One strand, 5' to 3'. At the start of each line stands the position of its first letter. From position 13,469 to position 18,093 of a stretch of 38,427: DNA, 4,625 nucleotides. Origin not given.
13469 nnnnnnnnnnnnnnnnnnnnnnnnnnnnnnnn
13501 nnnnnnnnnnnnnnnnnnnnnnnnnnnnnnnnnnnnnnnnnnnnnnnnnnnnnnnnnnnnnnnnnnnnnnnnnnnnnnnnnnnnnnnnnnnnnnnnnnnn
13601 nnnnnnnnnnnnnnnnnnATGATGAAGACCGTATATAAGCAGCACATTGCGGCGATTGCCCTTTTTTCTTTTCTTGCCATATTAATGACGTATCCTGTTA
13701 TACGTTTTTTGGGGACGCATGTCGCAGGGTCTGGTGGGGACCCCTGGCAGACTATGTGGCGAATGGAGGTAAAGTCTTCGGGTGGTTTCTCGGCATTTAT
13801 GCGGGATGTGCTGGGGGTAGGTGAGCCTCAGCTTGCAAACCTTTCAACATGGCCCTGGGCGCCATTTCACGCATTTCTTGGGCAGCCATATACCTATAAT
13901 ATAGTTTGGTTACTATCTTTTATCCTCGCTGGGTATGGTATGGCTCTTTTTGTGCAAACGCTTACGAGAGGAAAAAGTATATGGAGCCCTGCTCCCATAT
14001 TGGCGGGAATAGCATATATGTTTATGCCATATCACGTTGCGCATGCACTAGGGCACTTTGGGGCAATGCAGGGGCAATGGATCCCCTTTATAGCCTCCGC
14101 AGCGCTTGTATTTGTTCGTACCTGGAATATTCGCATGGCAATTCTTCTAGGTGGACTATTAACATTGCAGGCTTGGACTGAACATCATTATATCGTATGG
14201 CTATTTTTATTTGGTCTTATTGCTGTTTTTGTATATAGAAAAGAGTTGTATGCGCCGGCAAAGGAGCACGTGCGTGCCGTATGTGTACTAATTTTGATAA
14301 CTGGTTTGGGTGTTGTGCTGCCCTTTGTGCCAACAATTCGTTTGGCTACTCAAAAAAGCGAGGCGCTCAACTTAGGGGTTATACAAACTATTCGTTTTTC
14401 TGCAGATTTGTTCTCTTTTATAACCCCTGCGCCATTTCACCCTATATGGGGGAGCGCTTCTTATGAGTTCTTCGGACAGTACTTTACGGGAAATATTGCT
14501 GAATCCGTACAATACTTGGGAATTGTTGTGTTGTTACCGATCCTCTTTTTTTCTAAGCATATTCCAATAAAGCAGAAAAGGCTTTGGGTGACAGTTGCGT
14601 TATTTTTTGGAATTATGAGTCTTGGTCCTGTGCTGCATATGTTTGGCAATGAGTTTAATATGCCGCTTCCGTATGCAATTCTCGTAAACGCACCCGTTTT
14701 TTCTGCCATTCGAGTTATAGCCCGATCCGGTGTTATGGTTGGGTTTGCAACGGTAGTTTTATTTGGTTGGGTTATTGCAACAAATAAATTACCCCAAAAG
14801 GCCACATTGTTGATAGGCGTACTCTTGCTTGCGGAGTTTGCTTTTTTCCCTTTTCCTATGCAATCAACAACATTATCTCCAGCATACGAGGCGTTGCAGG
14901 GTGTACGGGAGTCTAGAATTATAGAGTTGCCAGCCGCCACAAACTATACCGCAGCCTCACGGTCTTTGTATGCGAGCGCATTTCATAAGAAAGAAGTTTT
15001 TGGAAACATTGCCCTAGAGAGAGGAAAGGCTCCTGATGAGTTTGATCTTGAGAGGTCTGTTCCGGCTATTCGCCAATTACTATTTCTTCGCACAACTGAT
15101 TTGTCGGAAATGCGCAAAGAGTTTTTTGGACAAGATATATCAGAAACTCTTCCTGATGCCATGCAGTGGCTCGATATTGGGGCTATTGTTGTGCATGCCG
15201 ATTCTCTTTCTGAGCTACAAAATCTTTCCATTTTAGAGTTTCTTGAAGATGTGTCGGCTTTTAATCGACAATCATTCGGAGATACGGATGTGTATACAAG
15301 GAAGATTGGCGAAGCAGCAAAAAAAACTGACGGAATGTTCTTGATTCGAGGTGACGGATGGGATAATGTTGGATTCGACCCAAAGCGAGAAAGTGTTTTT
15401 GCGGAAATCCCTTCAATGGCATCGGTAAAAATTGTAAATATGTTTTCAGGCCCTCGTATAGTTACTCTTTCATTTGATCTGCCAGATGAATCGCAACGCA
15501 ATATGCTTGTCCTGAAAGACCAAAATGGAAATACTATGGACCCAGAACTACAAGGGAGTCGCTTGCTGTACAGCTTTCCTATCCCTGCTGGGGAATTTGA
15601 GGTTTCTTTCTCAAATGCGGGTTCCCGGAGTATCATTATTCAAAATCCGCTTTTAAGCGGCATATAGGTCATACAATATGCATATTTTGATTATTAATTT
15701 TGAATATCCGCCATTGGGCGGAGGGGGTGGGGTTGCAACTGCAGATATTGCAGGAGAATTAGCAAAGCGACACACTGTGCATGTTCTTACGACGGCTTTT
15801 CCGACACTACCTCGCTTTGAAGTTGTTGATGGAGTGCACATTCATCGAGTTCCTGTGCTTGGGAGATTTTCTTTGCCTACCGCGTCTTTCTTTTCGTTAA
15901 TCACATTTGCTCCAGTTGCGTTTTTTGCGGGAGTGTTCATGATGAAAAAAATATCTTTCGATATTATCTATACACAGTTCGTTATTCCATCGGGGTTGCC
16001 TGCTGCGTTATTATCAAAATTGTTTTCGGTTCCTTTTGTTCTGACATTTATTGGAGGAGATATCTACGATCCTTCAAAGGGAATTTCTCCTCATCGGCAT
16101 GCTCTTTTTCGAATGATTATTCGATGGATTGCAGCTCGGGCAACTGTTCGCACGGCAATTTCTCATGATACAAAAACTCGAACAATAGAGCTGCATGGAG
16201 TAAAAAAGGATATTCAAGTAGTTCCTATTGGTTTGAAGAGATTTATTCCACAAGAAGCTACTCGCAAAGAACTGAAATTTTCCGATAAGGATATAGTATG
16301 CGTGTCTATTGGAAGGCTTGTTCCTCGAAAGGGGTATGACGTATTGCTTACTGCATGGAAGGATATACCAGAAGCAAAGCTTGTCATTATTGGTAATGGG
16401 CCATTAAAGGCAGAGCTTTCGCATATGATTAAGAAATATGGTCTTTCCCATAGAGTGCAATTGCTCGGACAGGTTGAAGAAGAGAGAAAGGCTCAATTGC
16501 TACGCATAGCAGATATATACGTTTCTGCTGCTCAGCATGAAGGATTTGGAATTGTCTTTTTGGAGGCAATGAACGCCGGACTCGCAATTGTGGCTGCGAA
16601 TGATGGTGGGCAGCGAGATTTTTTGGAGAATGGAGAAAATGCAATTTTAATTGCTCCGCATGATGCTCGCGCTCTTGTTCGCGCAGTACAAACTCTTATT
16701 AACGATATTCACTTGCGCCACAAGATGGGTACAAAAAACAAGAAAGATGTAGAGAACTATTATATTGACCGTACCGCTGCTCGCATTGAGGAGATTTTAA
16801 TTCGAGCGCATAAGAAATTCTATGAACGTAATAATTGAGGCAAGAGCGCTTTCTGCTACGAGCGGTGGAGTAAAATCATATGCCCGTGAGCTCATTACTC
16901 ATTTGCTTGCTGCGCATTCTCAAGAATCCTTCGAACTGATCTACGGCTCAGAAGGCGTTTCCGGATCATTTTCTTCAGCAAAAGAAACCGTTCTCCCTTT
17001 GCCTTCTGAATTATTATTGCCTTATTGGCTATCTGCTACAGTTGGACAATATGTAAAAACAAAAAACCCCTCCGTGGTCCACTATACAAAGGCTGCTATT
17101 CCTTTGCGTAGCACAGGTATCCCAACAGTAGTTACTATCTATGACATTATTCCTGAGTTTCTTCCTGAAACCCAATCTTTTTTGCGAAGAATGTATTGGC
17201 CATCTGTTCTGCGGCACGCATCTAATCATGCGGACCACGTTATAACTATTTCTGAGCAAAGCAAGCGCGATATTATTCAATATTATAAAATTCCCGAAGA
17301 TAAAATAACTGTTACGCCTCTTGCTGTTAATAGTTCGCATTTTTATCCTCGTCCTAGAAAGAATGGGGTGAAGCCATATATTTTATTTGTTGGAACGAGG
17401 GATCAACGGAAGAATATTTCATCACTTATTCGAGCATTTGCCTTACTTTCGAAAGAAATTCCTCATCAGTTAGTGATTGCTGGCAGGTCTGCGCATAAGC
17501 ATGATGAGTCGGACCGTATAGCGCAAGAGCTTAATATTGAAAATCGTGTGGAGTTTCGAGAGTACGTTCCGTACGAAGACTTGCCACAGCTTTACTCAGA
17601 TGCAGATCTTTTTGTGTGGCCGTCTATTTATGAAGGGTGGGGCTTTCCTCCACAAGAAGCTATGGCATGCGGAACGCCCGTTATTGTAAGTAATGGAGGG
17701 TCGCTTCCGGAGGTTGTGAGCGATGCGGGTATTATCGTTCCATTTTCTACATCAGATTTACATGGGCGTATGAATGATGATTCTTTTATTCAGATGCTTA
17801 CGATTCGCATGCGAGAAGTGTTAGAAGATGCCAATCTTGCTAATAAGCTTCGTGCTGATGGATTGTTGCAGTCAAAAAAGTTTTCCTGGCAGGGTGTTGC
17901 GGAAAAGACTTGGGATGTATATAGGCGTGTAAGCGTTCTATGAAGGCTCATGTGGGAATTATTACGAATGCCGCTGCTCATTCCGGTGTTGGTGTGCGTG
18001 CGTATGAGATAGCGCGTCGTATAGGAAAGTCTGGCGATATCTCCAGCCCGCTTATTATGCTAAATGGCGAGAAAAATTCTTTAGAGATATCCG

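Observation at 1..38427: Whole window is one GT-C-rich, two-compartment glycan assembly locus (at least seven GT-C-like paralogues)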

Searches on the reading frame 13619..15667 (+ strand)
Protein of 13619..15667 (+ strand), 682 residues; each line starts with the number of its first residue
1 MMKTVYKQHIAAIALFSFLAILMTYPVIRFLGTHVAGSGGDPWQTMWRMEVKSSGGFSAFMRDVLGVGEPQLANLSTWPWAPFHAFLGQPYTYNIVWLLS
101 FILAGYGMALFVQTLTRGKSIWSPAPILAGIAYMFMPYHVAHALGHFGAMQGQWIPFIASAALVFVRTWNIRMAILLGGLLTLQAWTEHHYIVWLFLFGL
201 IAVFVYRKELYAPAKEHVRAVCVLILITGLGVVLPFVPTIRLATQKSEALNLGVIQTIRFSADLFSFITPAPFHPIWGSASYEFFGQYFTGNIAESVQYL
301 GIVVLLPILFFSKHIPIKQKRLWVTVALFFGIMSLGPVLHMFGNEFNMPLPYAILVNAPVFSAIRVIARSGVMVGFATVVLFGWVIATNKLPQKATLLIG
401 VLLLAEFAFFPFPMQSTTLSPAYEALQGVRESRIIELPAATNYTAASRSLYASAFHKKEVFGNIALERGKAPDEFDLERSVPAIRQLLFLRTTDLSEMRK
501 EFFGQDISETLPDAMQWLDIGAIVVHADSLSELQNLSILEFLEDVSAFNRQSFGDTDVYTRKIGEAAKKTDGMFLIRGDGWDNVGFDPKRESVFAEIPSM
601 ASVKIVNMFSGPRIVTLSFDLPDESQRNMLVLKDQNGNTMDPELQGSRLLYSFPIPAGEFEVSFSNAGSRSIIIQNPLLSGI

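Call 5: search_protein_families(library=pfam, proteins=[window:13619-15667:+], max_evalue=0.01)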
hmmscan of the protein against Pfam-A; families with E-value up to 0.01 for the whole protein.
window:13619-15667:+ (682 aa): 0 families

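Call 9: search_protein_families(library=ncbifam, proteins=[window:13619-15667:+], max_evalue=0.1)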
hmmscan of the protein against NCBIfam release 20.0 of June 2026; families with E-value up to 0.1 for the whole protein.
window:13619-15667:+ (682 aa): 0 families

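Call 13: find_related_loci(query=window:13619-15667:+, collection=genome_contigs, flank=10000)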
Query window:13619-15667:+ (682 aa) in genome_contigs; peptide patterns used: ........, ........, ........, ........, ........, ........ (x = any residue, [..] = any of these).
28 stretches matched a pattern; 3 encode a relative of the query (tblastn E <= 1e-3); 3 distinct loci.
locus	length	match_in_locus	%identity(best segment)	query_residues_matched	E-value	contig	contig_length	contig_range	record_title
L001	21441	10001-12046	85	1-682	0e+0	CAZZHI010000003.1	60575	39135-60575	MAG TPA_asm: uncultured Candidatus Saccharibacteria bacterium isolate SRP286056_co1_201 genome assembly, contig: NODE_45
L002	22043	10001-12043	56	2-679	0e+0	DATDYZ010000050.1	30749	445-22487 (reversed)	MAG TPA_asm: Candidatus Andersenbacteria bacterium isolate SMAG_U8178 k141_1035685, whole genome shotgun sequence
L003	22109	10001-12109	40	2-680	2e-170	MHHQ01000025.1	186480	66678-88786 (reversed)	MAG: Candidatus Andersenbacteria bacterium RIFCSPHIGHO2_02_FULL_46_16 rifcsphigho2_02_scaffold_572, whole genome shotgun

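Call 19: find_homologous_proteins(query=window:13619-15667:+, max_evalue=0.00001)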
Query window:13619-15667:+ (682 aa): 169 proteins with E <= 0.00001 among 8000 candidates; the best 120 are listed.
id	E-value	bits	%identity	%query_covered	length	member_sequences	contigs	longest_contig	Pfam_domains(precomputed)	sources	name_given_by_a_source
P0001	0.0e+0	1535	100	100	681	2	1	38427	-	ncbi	-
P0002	0.0e+0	1330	85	100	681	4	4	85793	-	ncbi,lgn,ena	-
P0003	2.8e-262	890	58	100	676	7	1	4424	-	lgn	-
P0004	2.6e-256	870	57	99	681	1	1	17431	-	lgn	-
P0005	9.9e-255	865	59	99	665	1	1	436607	-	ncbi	-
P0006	1.1e-250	852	56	100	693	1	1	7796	-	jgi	jgi:hypothetical protein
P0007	4.0e-250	850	57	100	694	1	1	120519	-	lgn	-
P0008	3.5e-249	847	56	100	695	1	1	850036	-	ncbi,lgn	-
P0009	5.6e-244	830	58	99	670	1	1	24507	-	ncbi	-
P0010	4.1e-240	817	55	100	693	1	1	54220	-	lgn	-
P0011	6.9e-238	809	56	99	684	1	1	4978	-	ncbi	-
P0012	2.3e-237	808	56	99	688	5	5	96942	-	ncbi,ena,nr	ncbi:MAG TPA: hypothetical protein VJI96_03985 [Candidatus Andersenbacteria bacterium]|nr:hypothetic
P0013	3.4e-237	807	52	99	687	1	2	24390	-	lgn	-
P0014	5.9e-233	793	53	99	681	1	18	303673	-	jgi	jgi:hypothetical protein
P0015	6.2e-232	790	54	99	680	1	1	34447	-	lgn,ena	-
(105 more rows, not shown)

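Call 21: search_solved_structures(query=A1, max_evalue=10)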
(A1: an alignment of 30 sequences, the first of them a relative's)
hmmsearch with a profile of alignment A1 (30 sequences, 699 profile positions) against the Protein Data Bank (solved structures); distinct sequences matched with E-value up to 10: 1.
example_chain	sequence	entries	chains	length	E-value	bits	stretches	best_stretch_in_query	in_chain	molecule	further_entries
4yto_A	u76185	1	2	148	1.2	10.3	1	578-668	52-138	Synaptonemal complex protein 1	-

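Call 22: search_protein_families(library=pfam, alignment_id=A1, max_evalue=1)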
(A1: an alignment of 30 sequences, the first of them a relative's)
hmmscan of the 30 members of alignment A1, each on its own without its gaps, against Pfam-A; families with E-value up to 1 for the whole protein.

A. member 1, P0001 (681 aa): 0 families

B. families by the number of members that match (of 30 scanned): 18 families
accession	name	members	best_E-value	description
PF00647.24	EF1G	2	0.1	Elongation factor 1 gamma, conserved domain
PF19510.5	DUF6044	1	0.0065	Protein of unknown function (DUF6044)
PF08019.17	EptA_B_N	1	0.0071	Phosphoethanolamine transferase EptA/EptB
PF16942.10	CclA_1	1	0.0087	Putative cyclic bacteriocin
PF04234.18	CopC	1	0.029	CopC domain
PF14899.11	DUF4492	1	0.032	Domain of unknown function (DUF4492)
PF09945.14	DUF2177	1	0.045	Predicted membrane protein (DUF2177)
PF08472.16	S6PP_C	1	0.066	Sucrose-6-phosphate phosphohydrolase C-terminal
PF24829.1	Phage_connect_2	1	0.069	Phage connector protein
PF03459.23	TOBE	1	0.071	TOBE domain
PF02203.21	TarH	1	0.072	Tar ligand binding domain homologue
PF00809.28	Pterin_bind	1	0.077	Pterin binding enzyme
PF14016.12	DUF4232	1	0.14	Domain of unknown function (DUF4232)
PF10785.14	NADH-u_ox-rdase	1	0.16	NADH-ubiquinone oxidoreductase complex I, 21 kDa subunit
PF07610.17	DUF1573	1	0.21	Protein of unknown function (DUF1573)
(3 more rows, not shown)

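Call 42: predict_structure(alignment_id=A1)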
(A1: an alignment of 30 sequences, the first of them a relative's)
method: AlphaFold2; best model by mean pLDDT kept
length: 681 residues; sequences in the alignment: 30
mean_pLDDT: 88.8   pTM: 0.85
mean pLDDT of the five models: 88.8, 87.1, 85.1, 83.9, 83.7
residues with pLDDT >= 90: 380; 70-90: 272; 50-70: 29; < 50: 0
segments of 3 or more residues with pLDDT < 50: none
pLDDT, mean of each block of 10 residues (from residue 1): 87 96 91 92 92 91 88 89 94 95 98 93 96 93 85 96 93 97 92 93 88 86 96 90 67 77 91 88 86 85 95 92 96 90 86 73 73 96 93 94 91 90 91 93 91 91 77 80 88 80 87 92 92 91 88 92 70 89 82 89 91 91 78 87 87 91 87 88 56
secondary structure, 60 per line:
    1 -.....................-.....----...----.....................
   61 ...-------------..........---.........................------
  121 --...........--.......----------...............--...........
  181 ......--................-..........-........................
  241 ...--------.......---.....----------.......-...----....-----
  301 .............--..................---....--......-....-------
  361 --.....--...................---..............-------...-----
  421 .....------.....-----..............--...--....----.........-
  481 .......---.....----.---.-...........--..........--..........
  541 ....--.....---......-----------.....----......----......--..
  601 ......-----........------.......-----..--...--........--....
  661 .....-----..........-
elements in order: H2-22 H24-28 E33-35 H40-63 H77-86 H90-114 H123-133 H136-142 H153-167 H170-186 H189-204 H206-215 H217-243 H252-258 H263-266 H277-283 H292-295 H301-313 H316-333 E337-340 E343-348 H350-353 H363-367 H370-388 H392-405 E413-415 H421-425 E432-436 H442-455 E458-460 H463-466 H471-479 H481-487 H491-495 H506-516 E519-525 H531-544 E547-551 E555-560 E572-576 E581-586 E591-596 E599-606 E612-619 E629-632 E642-644 E647-654 E657-665 E671-680

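Call 44: fold_search(model_id=the predicted structure, library=pdb)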
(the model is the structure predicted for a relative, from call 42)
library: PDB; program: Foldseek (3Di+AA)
matches with E <= 10: 1145; with E <= 0.001: 24
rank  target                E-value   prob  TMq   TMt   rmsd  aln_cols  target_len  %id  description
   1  6wby                  3.3e-07  1.00  0.47  0.28  15.3       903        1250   10  Single-Particle Cryo-EM Structure of Arabinofuranosyltransferase AftD from Mycobacteria, Mutant R1389S Class 2 (released 2020-05-13)
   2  6w98_A                3.0e-06  1.00  0.53  0.30  15.6       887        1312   11  Single-Particle Cryo-EM Structure of Arabinofuranosyltransferase AftD from Mycobacteria (released 2020-05-13)
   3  6x0o                  4.7e-06  1.00  0.28  0.20  21.8       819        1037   12  Single-Particle Cryo-EM Structure of Arabinosyltransferase EmbB from Mycobacterium smegmatis (released 2020-06-10)
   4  6s7t_A                5.5e-06  1.00  0.41  0.40  12.6       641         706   11  Cryo-EM structure of human oligosaccharyltransferase complex OST-B (released 2019-12-18)
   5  7bvc_B                6.9e-06  1.00  0.31  0.21  21.6       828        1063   11  Cryo-EM structure of Mycobacterium smegmatis arabinosyltransferase EmbA-EmbB-AcpM2 in complex with ethambutol (released 2020-04-29)
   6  9n9j_I                1.2e-05  1.00  0.38  0.37  17.6       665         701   13  Structure of a GRP94 folding intermediate engaged with a CCDC134- and FKBP11-bound secretory translocon (released 2025-11-19)
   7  8b6l_I                1.4e-05  1.00  0.40  0.39  17.9       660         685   11  Subtomogram average of the human Sec61-TRAP-OSTA-translocon (released 2022-12-07)
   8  6ftg_5                1.5e-05  1.00  0.45  0.48  14.8       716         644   11  Subtomogram average of OST-containing ribosome-translocon complexes from canine rough microsomal membranes (released 2018-03-21)
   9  8pn9_A                2.0e-05  1.00  0.41  0.42  13.7       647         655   12  Structure of human oligosaccharyltransferase OST-A complex bound to NGI-1 (released 2024-05-08)
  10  6wbx                  2.4e-05  1.00  0.45  0.27  17.0       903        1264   10  Single-Particle Cryo-EM Structure of Arabinofuranosyltransferase AftD from Mycobacteria, Mutant R1389S Class 1 (released 2020-05-13)
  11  7bwr_A                2.6e-05  1.00  0.31  0.22  22.3       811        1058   12  Mycobacterium smegmatis arabinosyltransferase complex EmbB2-AcpM2 in substrate DPA bound asymmetric "active state" (released 2020-05-27)
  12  7bvh_A                3.1e-05  1.00  0.31  0.22  21.6       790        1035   12  Crystal structure of arabinosyltransferase EmbC2-AcpM2 complex from Mycobacterium smegmatis complexed with di-arabinos (released 2020-04-29)
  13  6ezn_F                3.7e-05  1.00  0.46  0.48  11.3       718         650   10  Cryo-EM structure of the yeast oligosaccharyltransferase (OST) complex (released 2018-01-17)
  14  8age_A                4.2e-05  1.00  0.45  0.47  10.3       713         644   10  Structure of yeast oligosaccharylransferase complex with acceptor peptide bound (released 2022-12-07)
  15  6gxc_A                4.2e-05  1.00  0.41  0.40  18.1       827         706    8  Bacterial oligosaccharyltransferase PglB in complex with an inhibitory peptide and a reactive lipid-linked oligosaccha (released 2018-11-14)
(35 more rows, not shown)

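Call 58: search_protein_families(library=pfam, proteins=[window:13619-15667:+], max_evalue=10)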
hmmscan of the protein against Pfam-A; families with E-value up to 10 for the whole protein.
window:13619-15667:+ (682 aa): 0 families

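Call 61: find_encoding_contigs(protein=P0008, flank=10000, max_places=2)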
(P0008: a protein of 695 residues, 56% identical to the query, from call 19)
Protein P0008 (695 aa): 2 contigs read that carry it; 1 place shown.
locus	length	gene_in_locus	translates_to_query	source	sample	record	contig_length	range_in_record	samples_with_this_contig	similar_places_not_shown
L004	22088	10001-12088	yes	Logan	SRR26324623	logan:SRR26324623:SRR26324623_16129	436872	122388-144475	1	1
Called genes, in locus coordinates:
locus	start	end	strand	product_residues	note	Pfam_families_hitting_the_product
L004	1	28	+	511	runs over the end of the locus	PF01467:CTP_transf_like, PF00294:PfkB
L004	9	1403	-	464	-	PF13231:PMT_2 (weak), PF04138:GtrA_DPMS_TM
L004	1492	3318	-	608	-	PF13522:GATase_6, PF13537:GATase_7, PF00733:Asn_synthase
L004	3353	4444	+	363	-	PF13439:Glyco_transf_4, PF00534:Glycos_transf_1 (faint), PF13692:Glyco_trans_1_4 (weak)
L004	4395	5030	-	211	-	PF01209:Ubie_methyltran (weak), PF08242:Methyltransf_12 (faint), PF13847:Methyltransf_31 (weak), PF08241:Methyltransf_11, PF13649:Methyltransf_25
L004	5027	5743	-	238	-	PF10096:DUF2334, PF01522:Polysacc_deac_1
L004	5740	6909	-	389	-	PF13439:Glyco_transf_4, PF13579:Glyco_trans_4_4, PF00534:Glycos_transf_1, PF13692:Glyco_trans_1_4, PF13524:Glyco_trans_1_2 (faint)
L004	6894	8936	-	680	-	-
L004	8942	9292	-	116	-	PF10066:DUF2304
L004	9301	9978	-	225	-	PF00535:Glycos_transf_2, PF13641:Glyco_tranf_2_3 (weak)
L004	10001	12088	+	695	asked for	-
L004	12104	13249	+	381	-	PF13439:Glyco_transf_4, PF13477:Glyco_trans_4_2, PF13579:Glyco_trans_4_4, PF20706:GT4-conflict (weak), PF00534:Glycos_transf_1, PF13692:Glyco_trans_1_4, PF13524:Glyco_trans_1_2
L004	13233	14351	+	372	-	PF13439:Glyco_transf_4, PF13579:Glyco_trans_4_4 (weak), PF20706:GT4-conflict, PF00534:Glycos_transf_1, PF13692:Glyco_trans_1_4, PF13524:Glyco_trans_1_2 (weak)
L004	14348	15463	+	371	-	PF13439:Glyco_transf_4, PF13579:Glyco_trans_4_4 (weak), PF20706:GT4-conflict, PF00534:Glycos_transf_1, PF13692:Glyco_trans_1_4, PF13524:Glyco_trans_1_2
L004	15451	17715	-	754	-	-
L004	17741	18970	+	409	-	PF13439:Glyco_transf_4, PF13579:Glyco_trans_4_4, PF00534:Glycos_transf_1, PF13692:Glyco_trans_1_4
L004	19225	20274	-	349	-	PF01075:Glyco_transf_9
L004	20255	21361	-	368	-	PF13439:Glyco_transf_4, PF13579:Glyco_trans_4_4, PF20706:GT4-conflict, PF00534:Glycos_transf_1, PF13692:Glyco_trans_1_4, PF13524:Glyco_trans_1_2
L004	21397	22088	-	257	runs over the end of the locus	PF00535:Glycos_transf_2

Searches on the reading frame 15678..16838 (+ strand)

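Call 5: search_protein_families(library=pfam, proteins=[window:15678-16838:+], max_evalue=0.01)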
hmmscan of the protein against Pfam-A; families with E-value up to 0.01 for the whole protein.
window:15678-16838:+ (386 aa): 7 families
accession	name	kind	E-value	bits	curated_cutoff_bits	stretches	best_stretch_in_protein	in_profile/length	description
PF00534.26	Glycos_transf_1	-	7e-46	156.3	26.4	1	192-356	2-171/172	Glycosyl transferases group 1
PF13692.12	Glyco_trans_1_4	-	3.5e-32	112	27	1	207-343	3-142/142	Glycosyl transferases group 1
PF13579.12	Glyco_trans_4_4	-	6.4e-20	72.5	29.7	1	15-185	1-158/158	Glycosyl transferase 4-like domain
PF13439.12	Glyco_transf_4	-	3.7e-18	66.6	28.5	1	15-185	2-165/170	Glycosyltransferase Family 4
PF13477.12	Glyco_trans_4_2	-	4.5e-07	30.5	23.4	1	21-156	13-133/139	Glycosyl transferase 4-like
PF20706.3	GT4-conflict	-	8.2e-07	28.8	26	1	179-325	172-324/385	Family 4 Glycosyltransferase in conflict systems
PF13524.12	Glyco_trans_1_2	-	1e-06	29.2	25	1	223-367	5-139/144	Glycosyl transferase-like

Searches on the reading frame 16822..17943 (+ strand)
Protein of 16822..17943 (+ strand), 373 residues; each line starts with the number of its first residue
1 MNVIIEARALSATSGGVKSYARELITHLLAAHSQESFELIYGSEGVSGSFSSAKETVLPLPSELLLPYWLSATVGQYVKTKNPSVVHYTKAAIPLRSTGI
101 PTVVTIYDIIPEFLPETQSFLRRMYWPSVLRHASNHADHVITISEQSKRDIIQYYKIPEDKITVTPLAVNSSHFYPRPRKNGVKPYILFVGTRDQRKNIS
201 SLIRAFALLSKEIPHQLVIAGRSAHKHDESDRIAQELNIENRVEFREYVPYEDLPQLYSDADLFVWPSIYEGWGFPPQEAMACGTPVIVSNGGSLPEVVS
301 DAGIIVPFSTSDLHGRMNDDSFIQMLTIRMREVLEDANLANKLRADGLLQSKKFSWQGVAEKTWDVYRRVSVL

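Call 5: search_protein_families(library=pfam, proteins=[window:16822-17943:+], max_evalue=0.01)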
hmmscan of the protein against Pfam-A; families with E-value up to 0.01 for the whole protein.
window:16822-17943:+ (373 aa): 6 families
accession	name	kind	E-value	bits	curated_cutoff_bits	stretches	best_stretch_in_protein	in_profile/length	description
PF00534.26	Glycos_transf_1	-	3e-36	125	26.4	1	179-344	10-166/172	Glycosyl transferases group 1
PF13692.12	Glyco_trans_1_4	-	3.1e-28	99.2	27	1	185-307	2-125/142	Glycosyl transferases group 1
PF13439.12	Glyco_transf_4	-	3.8e-17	63.3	28.5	1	15-171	2-168/170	Glycosyltransferase Family 4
PF20706.3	GT4-conflict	-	2e-14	53.9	26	1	135-361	145-383/385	Family 4 Glycosyltransferase in conflict systems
PF13579.12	Glyco_trans_4_4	-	1.7e-11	45.1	29.7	1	15-167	1-157/158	Glycosyl transferase 4-like domain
PF13524.12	Glyco_trans_1_2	-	1.7e-05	25.2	25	1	216-312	16-103/144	Glycosyl transferase-like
